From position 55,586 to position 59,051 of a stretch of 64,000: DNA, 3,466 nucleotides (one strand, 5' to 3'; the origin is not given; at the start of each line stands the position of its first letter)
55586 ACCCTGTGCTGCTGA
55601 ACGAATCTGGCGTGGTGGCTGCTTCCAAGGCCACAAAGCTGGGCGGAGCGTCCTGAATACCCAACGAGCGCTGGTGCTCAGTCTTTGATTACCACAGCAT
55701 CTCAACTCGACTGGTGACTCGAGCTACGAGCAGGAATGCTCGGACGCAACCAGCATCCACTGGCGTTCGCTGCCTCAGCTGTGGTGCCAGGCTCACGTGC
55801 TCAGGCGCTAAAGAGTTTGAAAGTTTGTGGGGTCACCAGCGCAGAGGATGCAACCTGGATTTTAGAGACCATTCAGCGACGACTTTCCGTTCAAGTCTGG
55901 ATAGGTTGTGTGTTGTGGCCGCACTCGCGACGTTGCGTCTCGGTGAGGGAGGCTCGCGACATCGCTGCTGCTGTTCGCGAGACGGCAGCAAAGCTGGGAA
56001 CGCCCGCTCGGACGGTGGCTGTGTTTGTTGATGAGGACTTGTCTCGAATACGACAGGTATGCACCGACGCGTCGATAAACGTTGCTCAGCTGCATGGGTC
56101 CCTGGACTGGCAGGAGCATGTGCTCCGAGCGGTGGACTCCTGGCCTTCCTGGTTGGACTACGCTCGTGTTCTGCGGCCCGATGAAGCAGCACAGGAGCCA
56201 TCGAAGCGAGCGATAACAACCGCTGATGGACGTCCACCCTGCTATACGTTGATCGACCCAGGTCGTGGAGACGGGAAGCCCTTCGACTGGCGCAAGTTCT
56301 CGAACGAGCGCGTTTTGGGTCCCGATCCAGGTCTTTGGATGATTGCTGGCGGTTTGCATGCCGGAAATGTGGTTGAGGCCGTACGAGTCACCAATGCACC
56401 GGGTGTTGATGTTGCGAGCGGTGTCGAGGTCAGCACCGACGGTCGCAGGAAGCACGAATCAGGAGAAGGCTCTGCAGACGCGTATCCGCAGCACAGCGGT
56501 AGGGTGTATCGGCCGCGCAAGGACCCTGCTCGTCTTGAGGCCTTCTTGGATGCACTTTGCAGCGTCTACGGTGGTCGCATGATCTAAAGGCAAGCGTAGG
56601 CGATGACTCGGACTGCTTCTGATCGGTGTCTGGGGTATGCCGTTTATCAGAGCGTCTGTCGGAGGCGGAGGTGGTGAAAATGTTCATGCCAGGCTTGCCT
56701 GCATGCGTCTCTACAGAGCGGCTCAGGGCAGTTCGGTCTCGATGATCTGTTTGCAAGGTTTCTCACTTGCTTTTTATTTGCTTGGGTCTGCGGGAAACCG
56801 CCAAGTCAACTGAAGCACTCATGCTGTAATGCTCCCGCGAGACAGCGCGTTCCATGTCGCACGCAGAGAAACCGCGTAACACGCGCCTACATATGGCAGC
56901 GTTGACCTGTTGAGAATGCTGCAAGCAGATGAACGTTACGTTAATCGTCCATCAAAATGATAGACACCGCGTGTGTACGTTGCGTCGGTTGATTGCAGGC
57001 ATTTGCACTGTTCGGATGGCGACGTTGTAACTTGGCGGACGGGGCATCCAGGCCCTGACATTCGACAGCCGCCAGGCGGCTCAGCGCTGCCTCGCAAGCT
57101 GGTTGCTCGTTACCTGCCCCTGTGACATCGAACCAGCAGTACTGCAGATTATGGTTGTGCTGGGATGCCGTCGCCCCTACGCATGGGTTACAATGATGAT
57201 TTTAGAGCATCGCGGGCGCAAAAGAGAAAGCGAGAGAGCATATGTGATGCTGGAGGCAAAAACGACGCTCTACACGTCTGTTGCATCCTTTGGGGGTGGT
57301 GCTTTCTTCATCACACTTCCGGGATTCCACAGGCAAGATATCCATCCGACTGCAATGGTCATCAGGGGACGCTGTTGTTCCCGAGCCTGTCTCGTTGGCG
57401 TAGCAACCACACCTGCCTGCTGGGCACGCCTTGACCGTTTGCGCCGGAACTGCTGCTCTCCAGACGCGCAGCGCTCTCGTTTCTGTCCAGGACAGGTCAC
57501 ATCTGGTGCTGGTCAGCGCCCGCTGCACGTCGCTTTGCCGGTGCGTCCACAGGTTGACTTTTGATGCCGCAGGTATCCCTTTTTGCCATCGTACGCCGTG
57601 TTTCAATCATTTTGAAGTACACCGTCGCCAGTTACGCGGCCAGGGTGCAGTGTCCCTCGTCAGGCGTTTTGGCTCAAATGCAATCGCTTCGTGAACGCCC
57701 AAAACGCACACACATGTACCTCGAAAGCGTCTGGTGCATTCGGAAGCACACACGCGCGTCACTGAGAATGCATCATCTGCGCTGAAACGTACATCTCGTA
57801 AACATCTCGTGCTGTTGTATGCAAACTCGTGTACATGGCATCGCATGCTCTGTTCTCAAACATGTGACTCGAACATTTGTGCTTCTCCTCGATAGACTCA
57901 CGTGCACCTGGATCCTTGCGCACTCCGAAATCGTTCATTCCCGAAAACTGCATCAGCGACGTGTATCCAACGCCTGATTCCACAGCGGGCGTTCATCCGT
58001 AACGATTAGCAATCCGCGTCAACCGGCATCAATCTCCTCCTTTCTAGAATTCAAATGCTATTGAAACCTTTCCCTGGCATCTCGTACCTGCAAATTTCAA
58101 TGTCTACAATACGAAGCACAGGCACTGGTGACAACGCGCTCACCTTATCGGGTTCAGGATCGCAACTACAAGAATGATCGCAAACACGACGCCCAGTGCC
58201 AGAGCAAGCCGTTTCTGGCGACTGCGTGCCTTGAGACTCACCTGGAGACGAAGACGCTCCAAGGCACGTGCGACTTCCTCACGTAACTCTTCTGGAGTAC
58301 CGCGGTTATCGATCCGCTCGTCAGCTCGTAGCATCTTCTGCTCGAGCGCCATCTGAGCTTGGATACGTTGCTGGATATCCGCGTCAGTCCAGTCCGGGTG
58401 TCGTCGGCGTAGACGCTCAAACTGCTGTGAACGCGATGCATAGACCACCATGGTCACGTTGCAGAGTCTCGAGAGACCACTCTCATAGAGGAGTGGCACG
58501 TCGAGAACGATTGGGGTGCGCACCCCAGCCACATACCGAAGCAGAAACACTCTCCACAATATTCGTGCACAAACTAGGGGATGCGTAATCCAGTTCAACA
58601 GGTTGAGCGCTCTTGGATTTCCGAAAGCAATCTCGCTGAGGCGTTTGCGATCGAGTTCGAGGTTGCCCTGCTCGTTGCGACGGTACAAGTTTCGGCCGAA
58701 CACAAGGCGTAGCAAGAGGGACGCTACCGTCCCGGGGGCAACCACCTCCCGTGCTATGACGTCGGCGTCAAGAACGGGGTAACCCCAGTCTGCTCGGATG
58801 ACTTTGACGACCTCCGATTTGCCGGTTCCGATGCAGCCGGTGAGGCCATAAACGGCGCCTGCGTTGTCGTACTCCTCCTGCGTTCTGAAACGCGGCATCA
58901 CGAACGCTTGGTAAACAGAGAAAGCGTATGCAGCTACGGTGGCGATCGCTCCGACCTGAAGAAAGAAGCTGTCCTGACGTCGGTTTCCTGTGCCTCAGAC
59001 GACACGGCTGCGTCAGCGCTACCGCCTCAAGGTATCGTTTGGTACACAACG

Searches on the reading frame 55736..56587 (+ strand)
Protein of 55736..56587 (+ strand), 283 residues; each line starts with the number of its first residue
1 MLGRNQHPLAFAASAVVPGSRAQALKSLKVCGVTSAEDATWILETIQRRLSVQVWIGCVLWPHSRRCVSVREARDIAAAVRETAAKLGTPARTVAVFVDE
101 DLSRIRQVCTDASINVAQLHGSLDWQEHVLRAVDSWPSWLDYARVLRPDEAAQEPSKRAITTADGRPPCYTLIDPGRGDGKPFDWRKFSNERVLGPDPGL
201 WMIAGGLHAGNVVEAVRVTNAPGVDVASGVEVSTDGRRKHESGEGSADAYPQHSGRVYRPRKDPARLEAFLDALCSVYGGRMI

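Call 22: search_protein_families(library=pfam, proteins=[window:55736-56587:+], max_evalue=0.01)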
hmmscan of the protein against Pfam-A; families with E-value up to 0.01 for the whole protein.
window:55736-56587:+ (283 aa): 1 family
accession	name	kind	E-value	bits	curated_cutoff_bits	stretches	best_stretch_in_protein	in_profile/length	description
PF00697.28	PRAI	-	3.2e-23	82.9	22.7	1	29-233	2-179/193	N-(5'phosphoribosyl)anthranilate (PRA) isomerase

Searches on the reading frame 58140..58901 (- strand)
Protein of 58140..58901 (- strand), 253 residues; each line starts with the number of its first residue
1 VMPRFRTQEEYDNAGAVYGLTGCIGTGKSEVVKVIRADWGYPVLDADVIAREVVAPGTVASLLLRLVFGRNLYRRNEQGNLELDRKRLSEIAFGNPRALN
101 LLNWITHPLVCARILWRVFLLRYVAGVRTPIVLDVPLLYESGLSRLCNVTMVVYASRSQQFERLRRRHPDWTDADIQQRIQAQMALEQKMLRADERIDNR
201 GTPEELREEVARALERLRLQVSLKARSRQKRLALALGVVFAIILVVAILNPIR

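Call 22: search_protein_families(library=pfam, proteins=[window:58140-58901:-], max_evalue=0.01)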
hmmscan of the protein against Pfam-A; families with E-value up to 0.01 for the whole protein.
window:58140-58901:- (253 aa): 3 families
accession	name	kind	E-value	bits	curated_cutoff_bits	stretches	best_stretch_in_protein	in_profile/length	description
PF01121.26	CoaE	-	8.2e-42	143.3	27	1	18-202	3-177/180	Dephospho-CoA kinase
PF18993.5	Rv0078B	-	0.00017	21.9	27.1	1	162-183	25-46/63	Rv0078B-related antitoxin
PF23817.1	DUF7188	-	0.0047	17.2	27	1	140-191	134-180/187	Family of unknown function (DUF7188)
